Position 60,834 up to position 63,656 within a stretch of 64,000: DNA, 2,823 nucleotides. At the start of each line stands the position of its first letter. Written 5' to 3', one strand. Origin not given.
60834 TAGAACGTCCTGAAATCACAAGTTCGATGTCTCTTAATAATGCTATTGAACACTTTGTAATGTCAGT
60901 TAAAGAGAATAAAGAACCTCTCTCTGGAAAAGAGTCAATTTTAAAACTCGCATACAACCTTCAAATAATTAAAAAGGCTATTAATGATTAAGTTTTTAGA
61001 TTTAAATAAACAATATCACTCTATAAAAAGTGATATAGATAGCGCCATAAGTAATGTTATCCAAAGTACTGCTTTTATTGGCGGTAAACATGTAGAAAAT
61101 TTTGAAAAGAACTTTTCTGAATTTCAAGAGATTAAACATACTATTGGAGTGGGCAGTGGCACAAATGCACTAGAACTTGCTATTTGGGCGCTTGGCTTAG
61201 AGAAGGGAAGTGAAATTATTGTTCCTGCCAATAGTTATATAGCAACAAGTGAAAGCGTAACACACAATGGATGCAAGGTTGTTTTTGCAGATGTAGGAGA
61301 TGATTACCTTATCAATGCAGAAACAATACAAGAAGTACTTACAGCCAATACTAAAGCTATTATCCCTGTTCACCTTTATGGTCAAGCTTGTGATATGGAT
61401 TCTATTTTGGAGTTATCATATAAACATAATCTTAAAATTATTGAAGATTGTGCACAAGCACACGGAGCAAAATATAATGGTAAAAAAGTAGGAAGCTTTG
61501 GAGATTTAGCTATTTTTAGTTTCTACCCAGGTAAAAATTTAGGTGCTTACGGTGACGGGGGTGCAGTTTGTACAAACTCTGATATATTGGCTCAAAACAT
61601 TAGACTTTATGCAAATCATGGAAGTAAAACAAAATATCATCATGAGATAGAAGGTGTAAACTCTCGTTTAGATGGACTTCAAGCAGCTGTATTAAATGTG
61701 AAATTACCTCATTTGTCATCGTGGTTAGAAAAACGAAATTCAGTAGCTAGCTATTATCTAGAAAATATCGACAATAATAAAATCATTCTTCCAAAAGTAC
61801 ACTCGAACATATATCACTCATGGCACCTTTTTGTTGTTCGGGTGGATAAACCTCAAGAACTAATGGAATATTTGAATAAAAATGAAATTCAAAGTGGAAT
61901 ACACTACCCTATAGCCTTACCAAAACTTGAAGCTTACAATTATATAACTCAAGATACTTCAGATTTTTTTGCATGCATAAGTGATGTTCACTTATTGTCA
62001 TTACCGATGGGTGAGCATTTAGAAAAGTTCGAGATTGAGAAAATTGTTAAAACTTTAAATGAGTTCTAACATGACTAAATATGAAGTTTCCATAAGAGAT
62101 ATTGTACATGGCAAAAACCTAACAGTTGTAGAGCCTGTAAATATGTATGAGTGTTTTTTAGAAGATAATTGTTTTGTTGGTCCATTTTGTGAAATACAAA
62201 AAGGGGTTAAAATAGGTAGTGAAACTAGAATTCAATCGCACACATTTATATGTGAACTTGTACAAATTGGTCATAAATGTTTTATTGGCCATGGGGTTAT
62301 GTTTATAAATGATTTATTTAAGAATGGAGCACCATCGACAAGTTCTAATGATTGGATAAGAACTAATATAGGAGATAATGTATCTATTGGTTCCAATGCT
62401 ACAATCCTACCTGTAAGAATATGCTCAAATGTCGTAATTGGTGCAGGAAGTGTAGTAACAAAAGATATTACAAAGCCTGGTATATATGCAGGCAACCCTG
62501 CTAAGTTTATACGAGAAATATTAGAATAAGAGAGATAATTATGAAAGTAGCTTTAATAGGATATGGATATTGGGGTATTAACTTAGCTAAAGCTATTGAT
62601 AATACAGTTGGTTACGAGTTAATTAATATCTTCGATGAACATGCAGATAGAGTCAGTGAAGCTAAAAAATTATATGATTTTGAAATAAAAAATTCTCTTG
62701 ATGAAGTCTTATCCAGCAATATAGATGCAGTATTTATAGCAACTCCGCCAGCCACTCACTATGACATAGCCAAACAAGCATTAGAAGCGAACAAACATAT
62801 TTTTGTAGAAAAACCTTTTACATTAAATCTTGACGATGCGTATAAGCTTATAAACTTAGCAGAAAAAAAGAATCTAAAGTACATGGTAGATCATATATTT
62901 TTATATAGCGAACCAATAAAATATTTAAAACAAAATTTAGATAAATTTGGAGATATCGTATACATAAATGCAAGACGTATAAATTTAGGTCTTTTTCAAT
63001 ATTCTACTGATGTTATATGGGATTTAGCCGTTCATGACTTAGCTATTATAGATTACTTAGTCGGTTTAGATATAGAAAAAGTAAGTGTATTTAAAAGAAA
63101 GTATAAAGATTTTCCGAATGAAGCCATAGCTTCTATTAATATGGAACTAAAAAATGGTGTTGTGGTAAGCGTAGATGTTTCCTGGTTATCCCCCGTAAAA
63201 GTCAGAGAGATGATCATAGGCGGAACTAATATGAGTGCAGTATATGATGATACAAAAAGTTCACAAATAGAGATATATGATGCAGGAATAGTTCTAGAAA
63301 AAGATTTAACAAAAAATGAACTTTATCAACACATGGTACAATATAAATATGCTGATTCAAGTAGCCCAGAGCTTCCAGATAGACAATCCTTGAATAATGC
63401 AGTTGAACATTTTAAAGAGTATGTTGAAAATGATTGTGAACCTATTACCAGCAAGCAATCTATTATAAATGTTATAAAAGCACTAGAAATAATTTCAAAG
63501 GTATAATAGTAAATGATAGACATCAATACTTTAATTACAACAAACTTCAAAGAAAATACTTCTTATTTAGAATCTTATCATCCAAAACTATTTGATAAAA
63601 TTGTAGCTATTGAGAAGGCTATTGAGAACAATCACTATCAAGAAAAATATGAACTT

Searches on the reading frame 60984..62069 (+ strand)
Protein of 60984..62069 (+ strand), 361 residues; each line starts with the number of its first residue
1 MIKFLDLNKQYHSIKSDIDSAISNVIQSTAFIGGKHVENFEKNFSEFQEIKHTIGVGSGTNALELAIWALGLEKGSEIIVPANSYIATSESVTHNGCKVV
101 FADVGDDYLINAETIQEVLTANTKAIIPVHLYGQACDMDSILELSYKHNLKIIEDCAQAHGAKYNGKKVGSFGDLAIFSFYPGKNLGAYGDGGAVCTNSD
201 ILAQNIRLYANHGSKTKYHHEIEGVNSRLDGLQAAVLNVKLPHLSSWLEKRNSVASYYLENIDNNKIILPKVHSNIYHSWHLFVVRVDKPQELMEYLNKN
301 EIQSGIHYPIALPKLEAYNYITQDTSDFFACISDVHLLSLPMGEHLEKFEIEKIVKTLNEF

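Call 9: search_protein_families(library=pfam, proteins=[window:60984-62069:+])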
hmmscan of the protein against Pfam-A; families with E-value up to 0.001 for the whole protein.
window:60984-62069:+ (361 aa): 4 families
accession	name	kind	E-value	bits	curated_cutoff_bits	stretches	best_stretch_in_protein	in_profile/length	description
PF01041.23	DegT_DnrJ_EryC1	-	1.7e-103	347.1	19.8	1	14-358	3-359/360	DegT/DnrJ/EryC1/StrS aminotransferase family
PF00155.27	Aminotran_1_2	-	3.5e-06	26.9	19.7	1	37-202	44-238/361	Aminotransferase class I and II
PF01053.26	Cys_Met_Meta_PP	-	7.6e-06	25.2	27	1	37-205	54-221/381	Cys/Met metabolism PLP-dependent enzyme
PF00266.25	Aminotran_5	-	3.1e-05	23.6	21.5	1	35-167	43-188/371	Aminotransferase class-V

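Call 12: search_protein_families(library=ncbifam, max_evalue=1e-10, proteins=[window:60984-62069:+])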
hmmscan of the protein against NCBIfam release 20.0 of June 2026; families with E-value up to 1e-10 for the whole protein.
window:60984-62069:+ (361 aa): 7 families
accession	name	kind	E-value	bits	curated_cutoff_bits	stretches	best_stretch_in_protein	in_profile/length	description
TIGR03588.1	PseC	equivalog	6.5e-70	236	423.5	1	13-360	8-378/380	UDP-4-amino-4,6-dideoxy-N-acetyl-beta-L-altrosamine transaminase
NF008687.0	PRK11706.1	equivalog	2.6e-56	191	375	1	21-361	16-373/375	dTDP-4-amino-4,6-dideoxygalactose transaminase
NF008658.2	PRK11658.1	equivalog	2.1e-55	187.9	631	1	4-360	4-375/379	UDP-4-amino-4-deoxy-L-arabinose aminotransferase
TIGR04181.1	NHT_00031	hypoth_equivalog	7.6e-54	182.9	420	1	21-325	15-342/359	LegC family aminotransferase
TIGR02379.1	ECA_wecE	subfamily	4.6e-47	160.6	434.85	1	22-360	17-373/376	dTDP-4-amino-4,6-dideoxy-D-glucose transaminase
NF011936.0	PRK15407.1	equivalog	9e-39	133.4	423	1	31-209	61-247/440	lipopolysaccharide biosynthesis protein RfbH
TIGR04427.1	PLP_DesI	equivalog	7.7e-38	130.6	650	1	33-353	50-374/390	dTDP-4-dehydro-6-deoxyglucose aminotransferase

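Call 26: search_solved_structures(query=window:60984-62069:+, max_evalue=1e-30)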
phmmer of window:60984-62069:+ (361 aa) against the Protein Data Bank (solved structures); distinct sequences matched with E-value up to 1e-30: 38.
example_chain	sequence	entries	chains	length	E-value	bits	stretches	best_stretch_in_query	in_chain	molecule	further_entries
7b0d_A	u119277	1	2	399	1.4e-99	336.7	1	1-361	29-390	Glutamine--scyllo-inositol transaminase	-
7n63_A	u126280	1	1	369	1.6e-96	326.7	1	1-361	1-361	Putative aminotransferase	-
5u1z_A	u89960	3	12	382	3.7e-92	312.3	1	4-360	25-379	Putative aminotransferase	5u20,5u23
5u21_A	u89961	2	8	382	2.4e-91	309.6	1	4-360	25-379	Putative aminotransferase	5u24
3frk_A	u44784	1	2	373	5.2e-86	292.1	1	3-359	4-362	QdtB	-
2oga_A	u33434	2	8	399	1.8e-85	290.3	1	2-360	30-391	Transaminase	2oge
3nyu_A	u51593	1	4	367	1.2e-65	225.1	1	1-354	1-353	Aminotransferase WbpE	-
3nu7_A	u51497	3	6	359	1.3e-65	225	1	1-354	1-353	Aminotransferase WbpE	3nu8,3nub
8e75_A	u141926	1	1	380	5.5e-65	223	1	1-354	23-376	DegT/DnrJ/EryC1/StrS aminotransferase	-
8e77_A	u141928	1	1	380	5.6e-65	222.9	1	1-354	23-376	DegT/DnrJ/EryC1/StrS aminotransferase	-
3nys_A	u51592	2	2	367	8.4e-65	222.3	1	1-354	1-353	Aminotransferase WbpE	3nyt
3uwc_A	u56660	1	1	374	2.8e-63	217.3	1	7-361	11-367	Nucleotide-sugar aminotransferase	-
3bn1_A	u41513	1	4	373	1e-54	189.2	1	34-359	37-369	Perosamine synthetase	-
3dr7_A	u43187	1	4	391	1.2e-54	189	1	34-359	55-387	Putative perosamine synthetase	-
3dr4_A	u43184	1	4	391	3.8e-54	187.3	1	34-359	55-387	Putative perosamine synthetase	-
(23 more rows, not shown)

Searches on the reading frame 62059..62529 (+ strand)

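Call 12: search_protein_families(library=ncbifam, max_evalue=1e-10, proteins=[window:62059-62529:+])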
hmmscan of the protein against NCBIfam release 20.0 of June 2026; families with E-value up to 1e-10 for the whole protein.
window:62059-62529:+ (156 aa): 21 families
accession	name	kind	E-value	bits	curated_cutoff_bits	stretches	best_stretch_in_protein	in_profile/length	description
TIGR03570.1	NeuD_NnaD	subfamily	7.7e-22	77.9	160.8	1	102-149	154-202/202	NeuD/PglB/VioB family sugar acetyltransferase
TIGR01853.1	lipid_A_lpxD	equivalog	2.9e-17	62.6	242.5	0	27-84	100-157/325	UDP-3-O-(3-hydroxymyristoyl)glucosamine N-acyltransferase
NF002060.0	PRK00892.1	subfamily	1.2e-16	60.8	207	0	32-84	114-166/345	UDP-3-O-(3-hydroxymyristoyl)glucosamine N-acyltransferase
TIGR03532.1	DapD_Ac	equivalog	1.6e-15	57.3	231.75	1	35-154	102-214/231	2,3,4,5-tetrahydropyridine-2,6-dicarboxylate N-acetyltransferase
TIGR01173.1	glmU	equivalog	4.7e-15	55.4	366.85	1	31-141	332-432/452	bifunctional UDP-N-acetylglucosamine diphosphorylase/glucosamine-1-phosphate N-acetyltransferase GlmU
TIGR03308.1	phn_thr-fam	hypoth_equivalog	1.2e-13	51.3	201.65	1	9-153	14-161/204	phosphonate metabolim protein, transferase hexapeptide repeat family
NF007240.0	PRK09677.1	equivalog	1.6e-13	50.6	243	1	33-153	67-183/192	putative lipopolysaccharide biosynthesis O-acetyl transferase WbbJ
NF041874.1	EPS_EpsC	equivalog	2.8e-13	50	150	1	45-152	57-165/168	serine O-acetyltransferase EpsC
NF058585.1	HptprglPActTf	PfamEq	3e-13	49.7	300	0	103-153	108-159/172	heptaprenylglyceryl phosphate O-acetyltransferase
NF007076.0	PRK09527.1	equivalog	7.3e-13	48.4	347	0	103-154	133-185/203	galactoside O-acetyltransferase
NF010934.1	PRK14354.1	equivalog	1.2e-12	47.1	450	1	31-139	331-429/447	bifunctional UDP-N-acetylglucosamine diphosphorylase/glucosamine-1-phosphate N-acetyltransferase GlmU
NF003657.0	PRK05289.1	equivalog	3e-12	46.2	226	0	33-80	17-64/264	acyl-ACP--UDP-N-acetylglucosamine O-acyltransferase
NF010933.0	PRK14353.1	equivalog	4.4e-12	45.4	505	1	34-140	324-420/453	bifunctional UDP-N-acetylglucosamine diphosphorylase/glucosamine-1-phosphate N-acetyltransferase GlmU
NF007499.0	PRK10092.1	equivalog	1.7e-11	44.3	314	0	68-153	94-182/183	maltose O-acetyltransferase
NF010940.0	PRK14360.1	equivalog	2.1e-11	43.1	602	1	32-139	332-429/452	bifunctional UDP-N-acetylglucosamine diphosphorylase/glucosamine-1-phosphate N-acetyltransferase GlmU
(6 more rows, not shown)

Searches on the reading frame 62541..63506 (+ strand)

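Call 12: search_protein_families(library=ncbifam, max_evalue=1e-10, proteins=[window:62541-63506:+])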
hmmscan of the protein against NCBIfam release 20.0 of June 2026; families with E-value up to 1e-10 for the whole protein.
window:62541-63506:+ (321 aa): 8 families
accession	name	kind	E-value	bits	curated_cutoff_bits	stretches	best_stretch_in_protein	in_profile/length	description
NF040723.1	UDP-GlcNAcDh_Arch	equivalog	2.4e-41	142.2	450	1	1-264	1-265/302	UDP-N-acetylglucosamine 3-dehydrogenase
TIGR04380.1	myo_inos_iolG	equivalog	4.8e-24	84.8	355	1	1-250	2-268/330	inositol 2-dehydrogenase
NF008607.0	PRK11579.1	subfamily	2.6e-17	62.8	330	1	1-143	5-149/346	oxidoreductase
NF052679.1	InsChiInosDhIolG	equivalog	4e-14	52.4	540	1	2-213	4-227/343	bifunctional inositol 2-dehydrogenase/D-chiro-inositol 1-dehydrogenase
NF007574.0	PRK10206.1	equivalog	1e-13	51.1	352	1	15-113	19-118/345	oxidoreductase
NF041392.1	XylDh_Gfo6_Halo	equivalog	1.5e-13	50.3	350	1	2-118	18-140/350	D-xylose 1-dehydrogenase Gfo6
NF052479.1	LevoglcsnDh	equivalog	2e-12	46.5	650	1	30-139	41-151/386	levoglucosan dehydrogenase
NF058561.1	BT_2158_fam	equivalog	2.7e-12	46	750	1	34-111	69-147/487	glycoside 3-dehydrogenase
